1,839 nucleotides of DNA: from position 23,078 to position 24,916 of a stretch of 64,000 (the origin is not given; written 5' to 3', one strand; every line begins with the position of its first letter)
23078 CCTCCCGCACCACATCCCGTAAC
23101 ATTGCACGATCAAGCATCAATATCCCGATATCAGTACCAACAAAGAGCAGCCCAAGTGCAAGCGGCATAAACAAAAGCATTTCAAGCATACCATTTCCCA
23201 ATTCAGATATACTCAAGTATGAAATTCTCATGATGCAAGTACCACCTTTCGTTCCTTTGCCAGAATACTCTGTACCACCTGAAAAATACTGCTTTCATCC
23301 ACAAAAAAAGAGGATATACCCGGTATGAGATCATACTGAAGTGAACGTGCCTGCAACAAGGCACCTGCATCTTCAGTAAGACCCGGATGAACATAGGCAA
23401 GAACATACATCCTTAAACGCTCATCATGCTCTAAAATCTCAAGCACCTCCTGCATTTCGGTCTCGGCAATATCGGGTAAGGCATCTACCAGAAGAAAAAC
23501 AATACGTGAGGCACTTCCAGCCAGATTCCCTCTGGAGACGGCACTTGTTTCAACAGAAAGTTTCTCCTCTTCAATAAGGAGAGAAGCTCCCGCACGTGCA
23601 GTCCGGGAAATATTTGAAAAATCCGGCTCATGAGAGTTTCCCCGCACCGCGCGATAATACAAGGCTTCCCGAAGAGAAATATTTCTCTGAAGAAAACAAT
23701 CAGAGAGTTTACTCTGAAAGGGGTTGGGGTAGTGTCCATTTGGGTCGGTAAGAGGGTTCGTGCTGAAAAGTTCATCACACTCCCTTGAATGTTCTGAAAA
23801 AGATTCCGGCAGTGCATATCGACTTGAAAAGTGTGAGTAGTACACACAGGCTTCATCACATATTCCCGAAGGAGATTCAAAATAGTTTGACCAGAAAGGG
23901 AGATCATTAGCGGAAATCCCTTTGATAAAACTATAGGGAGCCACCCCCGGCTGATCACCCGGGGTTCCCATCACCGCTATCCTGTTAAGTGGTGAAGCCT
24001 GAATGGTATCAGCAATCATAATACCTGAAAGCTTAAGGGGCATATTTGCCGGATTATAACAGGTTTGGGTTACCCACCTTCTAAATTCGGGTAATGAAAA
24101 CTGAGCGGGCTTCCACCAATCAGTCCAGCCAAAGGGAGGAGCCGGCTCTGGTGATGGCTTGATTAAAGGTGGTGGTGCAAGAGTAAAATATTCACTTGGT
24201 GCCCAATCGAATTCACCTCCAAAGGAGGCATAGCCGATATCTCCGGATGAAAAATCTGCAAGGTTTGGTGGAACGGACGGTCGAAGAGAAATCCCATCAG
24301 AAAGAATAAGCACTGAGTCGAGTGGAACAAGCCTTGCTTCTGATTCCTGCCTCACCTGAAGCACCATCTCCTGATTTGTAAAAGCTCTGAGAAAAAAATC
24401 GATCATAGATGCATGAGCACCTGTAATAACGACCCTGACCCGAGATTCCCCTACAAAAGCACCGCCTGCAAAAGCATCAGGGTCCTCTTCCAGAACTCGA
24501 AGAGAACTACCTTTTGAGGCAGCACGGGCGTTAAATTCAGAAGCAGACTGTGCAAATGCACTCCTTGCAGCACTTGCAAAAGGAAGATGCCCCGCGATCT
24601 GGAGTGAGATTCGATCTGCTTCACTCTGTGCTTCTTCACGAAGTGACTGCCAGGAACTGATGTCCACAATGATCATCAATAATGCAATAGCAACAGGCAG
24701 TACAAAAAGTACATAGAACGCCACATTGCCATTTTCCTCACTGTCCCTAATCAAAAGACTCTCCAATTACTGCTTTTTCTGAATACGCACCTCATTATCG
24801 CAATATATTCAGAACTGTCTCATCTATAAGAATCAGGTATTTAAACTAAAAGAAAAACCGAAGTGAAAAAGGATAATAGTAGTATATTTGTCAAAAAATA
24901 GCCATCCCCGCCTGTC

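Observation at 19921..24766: Orphan three-gene Tad-pseudopilin-like module in the slot upstream of the S10 operon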

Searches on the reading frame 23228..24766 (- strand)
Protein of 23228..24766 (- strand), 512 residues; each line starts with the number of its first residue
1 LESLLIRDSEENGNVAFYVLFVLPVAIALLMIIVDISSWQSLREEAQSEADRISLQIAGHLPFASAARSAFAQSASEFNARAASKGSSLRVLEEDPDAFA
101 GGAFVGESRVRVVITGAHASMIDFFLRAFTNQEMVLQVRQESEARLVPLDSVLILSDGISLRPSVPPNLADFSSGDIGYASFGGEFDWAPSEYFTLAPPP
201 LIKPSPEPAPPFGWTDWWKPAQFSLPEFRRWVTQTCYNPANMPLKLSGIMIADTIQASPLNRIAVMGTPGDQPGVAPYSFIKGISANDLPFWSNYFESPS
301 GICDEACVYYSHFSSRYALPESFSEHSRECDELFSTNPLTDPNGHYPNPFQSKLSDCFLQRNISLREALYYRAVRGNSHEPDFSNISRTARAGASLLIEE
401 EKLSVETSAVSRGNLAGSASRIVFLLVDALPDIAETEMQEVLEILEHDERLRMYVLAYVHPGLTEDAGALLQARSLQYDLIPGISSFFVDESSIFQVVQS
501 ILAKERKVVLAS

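Call 3: search_protein_families(library=pfam, proteins=[window:23228-24766:-], max_evalue=10)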
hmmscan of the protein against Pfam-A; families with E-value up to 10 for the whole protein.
window:23228-24766:- (512 aa): 1 family
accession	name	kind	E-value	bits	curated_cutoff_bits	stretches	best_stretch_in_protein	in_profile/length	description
PF13400.11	Tad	-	4e-05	24.3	22.3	1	13-51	1-38/47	Putative Flp pilus-assembly TadE/G-like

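Call 4: search_protein_families(library=ncbifam, proteins=[window:23228-24766:-], max_evalue=10)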
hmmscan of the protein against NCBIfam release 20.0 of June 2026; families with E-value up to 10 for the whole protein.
window:23228-24766:- (512 aa): 2 families
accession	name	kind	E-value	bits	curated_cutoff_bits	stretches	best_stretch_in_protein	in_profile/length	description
TIGR03816.1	tadE_like_DECH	hypoth_equivalog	0.069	13.4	50.95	1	12-71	2-61/109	Rv3654c family TadE-like protein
NF011723.0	PRK15176.1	equivalog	0.081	12.7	297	1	11-64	33-83/264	Vi polysaccharide ABC transporter inner membrane protein VexB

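Call 6: find_homologous_proteins(query=window:23228-24766:-, max_evalue=0.001)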
Query window:23228-24766:- (512 aa): 6 proteins with E <= 0.001 among 8000 candidates.
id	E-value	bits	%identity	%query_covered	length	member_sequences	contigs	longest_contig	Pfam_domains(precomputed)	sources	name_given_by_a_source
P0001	0.0e+0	1136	100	99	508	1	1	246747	-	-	-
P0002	1.2e-186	639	65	88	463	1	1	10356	PF13400.12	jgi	jgi:hypothetical protein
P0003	3.0e-157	543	51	98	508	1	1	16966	-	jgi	jgi:hypothetical protein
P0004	3.7e-151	522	49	98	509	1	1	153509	-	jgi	jgi:hypothetical protein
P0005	1.7e-146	507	53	82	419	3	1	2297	-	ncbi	-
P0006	1.5e-91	326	38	95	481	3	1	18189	-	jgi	-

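Call 8: find_encoding_contigs(protein=P0004, flank=10000, max_places=3)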
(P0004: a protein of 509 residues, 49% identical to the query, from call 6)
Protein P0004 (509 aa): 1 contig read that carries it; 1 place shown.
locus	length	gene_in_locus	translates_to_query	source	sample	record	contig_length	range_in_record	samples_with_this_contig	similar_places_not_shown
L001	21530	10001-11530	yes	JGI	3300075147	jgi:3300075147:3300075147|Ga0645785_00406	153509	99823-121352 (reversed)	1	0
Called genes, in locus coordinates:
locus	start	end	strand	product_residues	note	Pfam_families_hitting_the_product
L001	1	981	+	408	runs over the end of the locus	-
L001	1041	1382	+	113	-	PF00216:Bac_DNA_binding, PF14908:HU-CCDC81_euk_1 (weak)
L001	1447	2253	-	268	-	PF13462:Thioredoxin_4, PF13098:Thioredoxin_2 (weak), PF01323:DSBA, PF13743:Thioredoxin_5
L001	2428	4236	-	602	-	PF00535:Glycos_transf_2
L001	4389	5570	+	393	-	PF09314:DUF1972, PF13439:Glyco_transf_4, PF00534:Glycos_transf_1, PF13692:Glyco_trans_1_4, PF13524:Glyco_trans_1_2 (weak)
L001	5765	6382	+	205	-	PF07382:HC2 (weak), PF18291:HU-HIG (weak), PF00216:Bac_DNA_binding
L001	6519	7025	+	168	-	-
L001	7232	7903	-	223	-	PF20582:UPF0758_N, PF04002:RadC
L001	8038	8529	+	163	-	PF02082:Rrf2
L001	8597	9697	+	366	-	PF03773:ArsP_1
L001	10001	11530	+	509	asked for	-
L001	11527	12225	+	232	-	-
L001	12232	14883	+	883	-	-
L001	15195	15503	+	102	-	PF00338:Ribosomal_S10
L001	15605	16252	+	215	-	PF00297:Ribosomal_L3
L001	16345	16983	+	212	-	PF00573:Ribosomal_L4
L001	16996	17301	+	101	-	PF00276:Ribosomal_L23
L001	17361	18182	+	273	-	PF00181:Ribosomal_L2_N, PF03947:Ribosomal_L2_C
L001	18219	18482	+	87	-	PF00203:Ribosomal_S19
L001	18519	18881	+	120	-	PF00237:Ribosomal_L22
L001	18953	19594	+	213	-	PF07650:KH_2, PF00189:Ribosomal_S3_C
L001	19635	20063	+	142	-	PF00252:Ribosomal_L16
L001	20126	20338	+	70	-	PF00831:Ribosomal_L29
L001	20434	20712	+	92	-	PF00366:Ribosomal_S17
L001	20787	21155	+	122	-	PF00238:Ribosomal_L14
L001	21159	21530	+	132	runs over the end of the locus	PF17136:ribosomal_L24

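Call 9: find_encoding_contigs(protein=P0006, flank=10000, max_places=3)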
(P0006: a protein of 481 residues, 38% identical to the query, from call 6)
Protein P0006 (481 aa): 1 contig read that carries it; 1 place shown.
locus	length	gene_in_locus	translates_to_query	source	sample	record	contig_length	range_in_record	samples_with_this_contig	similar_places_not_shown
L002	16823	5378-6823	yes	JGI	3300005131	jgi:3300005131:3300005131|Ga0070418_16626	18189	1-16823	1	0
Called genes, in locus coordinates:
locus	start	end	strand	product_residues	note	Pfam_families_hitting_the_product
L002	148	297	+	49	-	-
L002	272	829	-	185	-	-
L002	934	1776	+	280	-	PF12146:Hydrolase_4, PF00561:Abhydrolase_1, PF12697:Abhydrolase_6 (weak)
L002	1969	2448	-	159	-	PF04892:VanZ-LLP1 (weak), PF10990:DUF2809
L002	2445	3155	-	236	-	PF00535:Glycos_transf_2, PF10111:Glyco_tranf_2_2 (faint), PF13641:Glyco_tranf_2_3 (weak)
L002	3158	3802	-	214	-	PF05675:DUF817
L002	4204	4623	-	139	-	-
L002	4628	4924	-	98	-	PF02604:PhdYeFM_antitox (weak)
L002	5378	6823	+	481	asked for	-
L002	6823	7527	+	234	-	-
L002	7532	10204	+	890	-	-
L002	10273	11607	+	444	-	PF00909:Ammonium_transp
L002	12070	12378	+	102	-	PF00338:Ribosomal_S10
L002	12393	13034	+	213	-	PF00297:Ribosomal_L3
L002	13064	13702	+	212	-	PF00573:Ribosomal_L4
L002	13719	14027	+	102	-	PF00276:Ribosomal_L23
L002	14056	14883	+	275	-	PF00181:Ribosomal_L2_N, PF03947:Ribosomal_L2_C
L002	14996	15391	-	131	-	PF17136:ribosomal_L24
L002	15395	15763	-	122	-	PF00238:Ribosomal_L14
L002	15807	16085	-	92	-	PF00366:Ribosomal_S17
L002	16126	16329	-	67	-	PF00831:Ribosomal_L29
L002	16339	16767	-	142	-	PF00252:Ribosomal_L16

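Call 10: find_encoding_contigs(protein=P0003, flank=10000, max_places=3)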
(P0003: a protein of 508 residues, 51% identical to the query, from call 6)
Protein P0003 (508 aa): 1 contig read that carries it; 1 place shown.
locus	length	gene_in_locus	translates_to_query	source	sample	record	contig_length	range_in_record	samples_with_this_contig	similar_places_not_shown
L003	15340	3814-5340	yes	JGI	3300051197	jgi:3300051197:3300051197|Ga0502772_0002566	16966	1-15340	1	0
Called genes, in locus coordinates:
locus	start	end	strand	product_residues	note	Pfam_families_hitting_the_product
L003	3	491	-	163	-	?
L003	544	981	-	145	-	PF02082:Rrf2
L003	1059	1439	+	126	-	-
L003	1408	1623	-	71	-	-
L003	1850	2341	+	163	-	PF02082:Rrf2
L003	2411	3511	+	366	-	PF03773:ArsP_1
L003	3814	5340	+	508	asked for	-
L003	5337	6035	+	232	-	-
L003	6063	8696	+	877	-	-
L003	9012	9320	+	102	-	PF00338:Ribosomal_S10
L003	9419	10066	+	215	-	PF00297:Ribosomal_L3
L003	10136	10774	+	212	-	PF00573:Ribosomal_L4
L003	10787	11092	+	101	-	PF00276:Ribosomal_L23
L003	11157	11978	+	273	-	PF00181:Ribosomal_L2_N, PF03947:Ribosomal_L2_C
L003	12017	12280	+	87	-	PF00203:Ribosomal_S19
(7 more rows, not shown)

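Call 11: find_encoding_contigs(protein=P0001, flank=10000, max_places=3)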
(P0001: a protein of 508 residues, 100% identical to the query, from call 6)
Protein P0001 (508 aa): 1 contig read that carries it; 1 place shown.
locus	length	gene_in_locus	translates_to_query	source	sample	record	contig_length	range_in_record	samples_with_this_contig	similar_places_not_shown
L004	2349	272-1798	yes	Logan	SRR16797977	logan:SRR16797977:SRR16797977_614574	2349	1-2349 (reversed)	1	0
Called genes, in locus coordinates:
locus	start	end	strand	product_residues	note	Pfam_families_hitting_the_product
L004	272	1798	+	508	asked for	-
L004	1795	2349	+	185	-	?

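Call 12: find_encoding_contigs(protein=P0002, flank=10000, max_places=3)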
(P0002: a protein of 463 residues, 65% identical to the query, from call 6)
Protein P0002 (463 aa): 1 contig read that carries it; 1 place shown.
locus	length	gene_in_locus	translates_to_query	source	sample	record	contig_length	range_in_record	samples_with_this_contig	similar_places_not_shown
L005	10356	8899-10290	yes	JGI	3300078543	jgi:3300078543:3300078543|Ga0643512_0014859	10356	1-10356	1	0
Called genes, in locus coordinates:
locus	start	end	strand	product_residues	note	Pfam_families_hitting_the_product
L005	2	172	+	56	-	?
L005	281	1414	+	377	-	PF01734:Patatin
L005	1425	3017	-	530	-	-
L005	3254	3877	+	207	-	PF02517:Rce1-like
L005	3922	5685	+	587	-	-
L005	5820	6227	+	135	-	PF18902:DUF5658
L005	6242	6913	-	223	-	PF20582:UPF0758_N, PF04002:RadC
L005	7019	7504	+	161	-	PF02082:Rrf2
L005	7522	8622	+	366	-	PF03773:ArsP_1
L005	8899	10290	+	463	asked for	PF13400:Tad (weak)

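Call 23: search_protein_families(library=pfam, proteins=[L001:10001-11530:+, L002:5378-6823:+, L001:11527-12225:+, L002:6823-7527:+], max_evalue=1)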
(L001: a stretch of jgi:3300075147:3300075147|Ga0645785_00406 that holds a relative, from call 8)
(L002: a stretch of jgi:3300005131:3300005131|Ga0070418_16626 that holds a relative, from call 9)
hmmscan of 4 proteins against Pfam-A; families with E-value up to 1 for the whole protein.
L001:10001-11530:+ (509 aa): 1 family
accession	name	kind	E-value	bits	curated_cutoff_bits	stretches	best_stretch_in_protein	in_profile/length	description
PF13400.11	Tad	-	0.00017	22.3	22.3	1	15-59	1-44/47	Putative Flp pilus-assembly TadE/G-like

L002:5378-6823:+ (481 aa): 0 families

L001:11527-12225:+ (232 aa): 1 family
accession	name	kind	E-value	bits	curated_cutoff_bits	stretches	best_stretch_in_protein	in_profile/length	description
PF07811.17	TadE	-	0.0031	18.1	22.9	1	17-55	3-41/43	TadE-like protein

L002:6823-7527:+ (234 aa): 1 family
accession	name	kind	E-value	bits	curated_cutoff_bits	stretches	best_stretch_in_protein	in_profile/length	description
PF07811.17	TadE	-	0.0049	17.4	22.9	1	16-51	6-41/43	TadE-like protein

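Call 26: find_homologous_proteins(query=A1, max_evalue=0.001)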
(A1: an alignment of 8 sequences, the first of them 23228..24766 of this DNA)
Query A1 (8 sequences) (512 aa, profile of the alignment): 6 proteins with E <= 0.001 among 8000 candidates.
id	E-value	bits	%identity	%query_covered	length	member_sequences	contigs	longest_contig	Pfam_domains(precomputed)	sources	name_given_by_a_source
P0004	3.0e-242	823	49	98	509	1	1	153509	-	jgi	jgi:hypothetical protein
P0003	6.5e-239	812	51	98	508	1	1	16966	-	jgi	jgi:hypothetical protein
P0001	1.7e-230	784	100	99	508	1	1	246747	-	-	-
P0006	5.5e-217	739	38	95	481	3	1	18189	-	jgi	-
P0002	3.0e-214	730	65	88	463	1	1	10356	PF13400.12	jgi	jgi:hypothetical protein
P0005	1.7e-149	517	53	82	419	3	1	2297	-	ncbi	-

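Call 32: search_solved_structures(query=A1, max_evalue=10, show_alignments=2)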
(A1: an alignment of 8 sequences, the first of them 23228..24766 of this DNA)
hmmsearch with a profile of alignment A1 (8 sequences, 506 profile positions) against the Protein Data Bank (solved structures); distinct sequences matched with E-value up to 10: 2.
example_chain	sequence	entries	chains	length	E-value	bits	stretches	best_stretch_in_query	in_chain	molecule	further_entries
1i8f_A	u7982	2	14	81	0.18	13.6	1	345-419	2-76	PUTATIVE SNRNP SM-LIKE PROTEIN | small nuclear ribonucleoprotein homolog (Sm-like)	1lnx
2flh_A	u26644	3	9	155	1.4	10.7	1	418-493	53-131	cytokinin-specific binding protein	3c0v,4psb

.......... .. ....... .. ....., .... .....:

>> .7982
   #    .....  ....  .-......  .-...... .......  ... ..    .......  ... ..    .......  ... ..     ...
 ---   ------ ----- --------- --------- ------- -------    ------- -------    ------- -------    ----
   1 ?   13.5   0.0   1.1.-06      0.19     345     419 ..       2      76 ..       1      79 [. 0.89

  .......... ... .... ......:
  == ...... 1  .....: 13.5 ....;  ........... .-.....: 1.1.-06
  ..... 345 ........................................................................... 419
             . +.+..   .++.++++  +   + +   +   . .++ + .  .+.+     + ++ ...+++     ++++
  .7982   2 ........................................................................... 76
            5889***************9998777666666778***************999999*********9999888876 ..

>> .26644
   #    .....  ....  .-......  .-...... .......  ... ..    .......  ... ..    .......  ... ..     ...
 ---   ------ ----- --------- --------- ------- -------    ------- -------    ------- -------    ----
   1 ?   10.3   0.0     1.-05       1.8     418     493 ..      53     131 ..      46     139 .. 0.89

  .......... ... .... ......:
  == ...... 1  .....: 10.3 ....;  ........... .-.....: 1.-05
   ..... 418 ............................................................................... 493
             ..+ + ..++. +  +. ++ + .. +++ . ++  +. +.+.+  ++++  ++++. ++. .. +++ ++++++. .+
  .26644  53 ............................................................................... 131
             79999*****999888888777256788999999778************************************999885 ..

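Call 37: predict_structure(alignment_id=A3)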
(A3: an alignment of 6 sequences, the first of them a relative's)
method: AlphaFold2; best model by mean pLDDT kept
length: 508 residues; sequences in the alignment: 6
mean_pLDDT: 67.2   pTM: 0.66
mean pLDDT of the five models: 67.2, 56.2, 51.8, 41.7, 39.0
residues with pLDDT >= 90: 88; 70-90: 176; 50-70: 100; < 50: 144
segments of 3 or more residues with pLDDT < 50: 1-5, 95-97, 155-219, 266-273, 283-299, 314-352, 372-376
pLDDT, mean of each block of 10 residues (from residue 1): 49 72 81 88 93 88 90 92 87 59 89 77 68 86 89 47 37 29 31 36 39 45 53 62 82 83 52 52 47 40 53 45 41 41 38 53 64 55 84 76 72 85 84 90 90 79 82 91 90 90 82
secondary structure, 60 per line:
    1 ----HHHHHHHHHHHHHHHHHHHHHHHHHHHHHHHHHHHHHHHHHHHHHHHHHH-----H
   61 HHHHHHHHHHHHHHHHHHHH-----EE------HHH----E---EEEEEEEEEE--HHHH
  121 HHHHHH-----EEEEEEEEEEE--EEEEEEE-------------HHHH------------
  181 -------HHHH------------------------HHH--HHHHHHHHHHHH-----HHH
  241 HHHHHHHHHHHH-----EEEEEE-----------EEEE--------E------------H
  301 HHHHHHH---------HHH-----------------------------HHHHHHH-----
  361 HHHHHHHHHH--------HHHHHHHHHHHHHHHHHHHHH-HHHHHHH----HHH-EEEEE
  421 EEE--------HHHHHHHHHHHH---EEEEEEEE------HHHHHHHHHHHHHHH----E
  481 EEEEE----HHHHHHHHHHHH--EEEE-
elements in order: H5-54 H60-80 E105-114 H117-126 E132-142 E145-151 H165-168 H188-191 H221-232 H238-252 E258-263 E275-278 H300-307 H349-355 H361-370 H379-399 H401-407 E416-423 H432-443 E447-454 H461-475 E480-485 H490-501 E504-507

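Call 44: fold_search(model_id=the predicted structure, library=pdb)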
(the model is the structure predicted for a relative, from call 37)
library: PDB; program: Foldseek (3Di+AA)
matches with E <= 10: 690; with E <= 0.001: 0
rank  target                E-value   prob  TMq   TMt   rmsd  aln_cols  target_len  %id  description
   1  6erh_B                7.4e-03  0.99  0.26  0.25   9.5       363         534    9  Complex of XLF and heterodimer Ku bound to DNA (released 2018-10-17)
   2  6erh_D                8.2e-03  0.99  0.26  0.25   9.5       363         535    9  Complex of XLF and heterodimer Ku bound to DNA (released 2018-10-17)
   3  6erg_E                1.0e-02  0.97  0.24  0.23  10.5       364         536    8  Complex of XLF and heterodimer Ku bound to DNA (released 2018-10-17)
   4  7o4k_4                1.2e-02  0.99  0.26  0.42   9.5       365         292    8  Yeast TFIIH in the contracted state within the pre-initiation complex (released 2021-06-16)
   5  2odq_A                1.3e-02  0.99  0.28  0.29   8.4       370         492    9  Complement component C2a, the catalytic fragment of C3- and C5-convertase of human complement (released 2007-02-06)
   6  6qtb_A                1.4e-02  1.00  0.24  0.44   8.7       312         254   10  Crystal structure of Rea1-MIDAS/Ytm1-UBL complex from Chaetomium thermophilum (released 2019-08-07)
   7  6erg_B                1.4e-02  0.96  0.24  0.23  10.5       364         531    8  Complex of XLF and heterodimer Ku bound to DNA (released 2018-10-17)
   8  8d3c_A                1.5e-02  0.99  0.27  0.11   6.7       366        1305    9  VWF tubule derived from monomeric D1-A1 (released 2022-07-06)
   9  4c2b_C                1.5e-02  0.99  0.24  0.54   9.4       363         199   10  Crystal Structure of High-Affinity von Willebrand Factor A1 domain with Disulfide Mutation in Complex with High Affini (released 2014-01-08)
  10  1u0n_A                1.9e-02  0.99  0.27  0.58   6.0       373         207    9  The ternary von Willebrand Factor A1-glycoprotein Ibalpha-botrocetin complex (released 2005-04-19)
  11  7zs9_4                2.5e-02  0.90  0.23  0.35  11.2       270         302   10  Yeast RNA polymerase II transcription pre-initiation complex with the +1 nucleosome (complex A) (released 2022-11-16)
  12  7k01_4                3.0e-02  0.96  0.23  0.39  10.0       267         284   10  Structure of TFIIH in TFIIH/Rad4-Rad23-Rad33 DNA opening complex (released 2021-07-28)
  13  7zwh_G                3.5e-02  0.97  0.25  0.55   9.4       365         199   10  VWF Tubules of D1D2 and D'D3A1 domains (released 2022-07-13)
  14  5y58_A                3.9e-02  0.69  0.23  0.22   9.1       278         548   11  Crystal structure of Ku70/80 and TLC1 (released 2017-12-20)
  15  9n81_B                4.2e-02  0.90  0.26  0.26   9.3       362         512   10  A gap-filling complex with Pol mu engaged in the NHEJ Pathway (released 2025-04-23)
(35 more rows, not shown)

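Call 99: list_cluster_members(proteins=[P0005, P0017, P0012])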
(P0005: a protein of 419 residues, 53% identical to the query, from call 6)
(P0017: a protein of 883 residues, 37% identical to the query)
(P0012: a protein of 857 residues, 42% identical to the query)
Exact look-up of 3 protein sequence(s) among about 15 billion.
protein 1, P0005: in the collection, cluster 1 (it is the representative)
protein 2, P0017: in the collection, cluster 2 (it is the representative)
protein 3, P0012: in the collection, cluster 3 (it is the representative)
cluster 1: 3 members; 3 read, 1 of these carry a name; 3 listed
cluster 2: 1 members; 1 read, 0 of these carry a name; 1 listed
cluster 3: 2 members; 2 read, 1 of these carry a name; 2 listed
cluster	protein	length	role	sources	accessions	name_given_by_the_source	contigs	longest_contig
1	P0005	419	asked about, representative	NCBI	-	-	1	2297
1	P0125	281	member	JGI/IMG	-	hypothetical protein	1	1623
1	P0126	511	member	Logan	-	-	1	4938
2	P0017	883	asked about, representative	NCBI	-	-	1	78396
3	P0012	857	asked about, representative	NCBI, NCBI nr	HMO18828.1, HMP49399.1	MAG TPA: hypothetical protein PKA63_12110 [Oligoflexia bacterium] | hypothetical protein [Oligoflexia bacterium]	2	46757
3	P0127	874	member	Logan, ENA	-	-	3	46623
